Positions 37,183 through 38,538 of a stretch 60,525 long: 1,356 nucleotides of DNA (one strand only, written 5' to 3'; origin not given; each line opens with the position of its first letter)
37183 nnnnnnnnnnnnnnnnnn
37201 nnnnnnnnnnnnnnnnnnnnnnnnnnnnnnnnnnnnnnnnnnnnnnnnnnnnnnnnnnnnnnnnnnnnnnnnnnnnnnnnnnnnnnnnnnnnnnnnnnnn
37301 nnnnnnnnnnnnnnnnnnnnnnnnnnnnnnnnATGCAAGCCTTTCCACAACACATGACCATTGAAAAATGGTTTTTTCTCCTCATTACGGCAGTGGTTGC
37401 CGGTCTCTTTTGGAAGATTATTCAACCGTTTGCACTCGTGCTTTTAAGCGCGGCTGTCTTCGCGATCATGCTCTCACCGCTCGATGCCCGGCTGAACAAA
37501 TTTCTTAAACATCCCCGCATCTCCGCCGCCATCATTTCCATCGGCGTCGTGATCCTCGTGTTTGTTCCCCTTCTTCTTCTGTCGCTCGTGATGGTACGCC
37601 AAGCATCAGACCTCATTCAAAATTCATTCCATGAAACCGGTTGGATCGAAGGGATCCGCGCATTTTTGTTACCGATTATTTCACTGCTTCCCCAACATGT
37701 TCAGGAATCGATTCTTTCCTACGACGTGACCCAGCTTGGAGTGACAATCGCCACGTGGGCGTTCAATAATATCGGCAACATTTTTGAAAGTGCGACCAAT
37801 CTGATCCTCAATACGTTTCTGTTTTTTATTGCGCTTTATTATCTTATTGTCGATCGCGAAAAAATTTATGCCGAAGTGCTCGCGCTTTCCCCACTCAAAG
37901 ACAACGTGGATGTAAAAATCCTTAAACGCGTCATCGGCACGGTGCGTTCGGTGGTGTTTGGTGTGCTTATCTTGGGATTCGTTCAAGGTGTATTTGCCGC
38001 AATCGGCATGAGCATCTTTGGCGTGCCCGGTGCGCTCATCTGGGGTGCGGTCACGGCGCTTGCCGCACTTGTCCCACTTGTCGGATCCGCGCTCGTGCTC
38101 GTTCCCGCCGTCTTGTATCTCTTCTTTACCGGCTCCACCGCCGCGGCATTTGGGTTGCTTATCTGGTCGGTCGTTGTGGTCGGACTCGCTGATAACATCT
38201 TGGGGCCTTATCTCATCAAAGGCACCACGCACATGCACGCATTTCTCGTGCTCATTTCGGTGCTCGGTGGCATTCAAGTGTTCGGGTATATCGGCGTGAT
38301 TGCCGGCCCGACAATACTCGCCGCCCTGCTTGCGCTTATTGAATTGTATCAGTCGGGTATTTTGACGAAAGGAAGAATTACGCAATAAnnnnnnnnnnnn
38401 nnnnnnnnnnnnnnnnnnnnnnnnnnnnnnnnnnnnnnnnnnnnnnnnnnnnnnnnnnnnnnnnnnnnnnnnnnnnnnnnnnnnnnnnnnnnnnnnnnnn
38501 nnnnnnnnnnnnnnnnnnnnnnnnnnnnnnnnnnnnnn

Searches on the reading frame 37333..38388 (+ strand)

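Call 62: search_protein_families(library=pfam, proteins=[window:37333-38388:+], max_evalue=0.001)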
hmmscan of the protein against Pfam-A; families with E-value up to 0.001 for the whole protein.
window:37333-38388:+ (351 aa): 1 family
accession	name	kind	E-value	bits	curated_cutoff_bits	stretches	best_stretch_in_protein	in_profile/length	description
PF01594.21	AI-2E_transport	-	9.9e-49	166.7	34.3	1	15-339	3-326/327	AI-2E family transporter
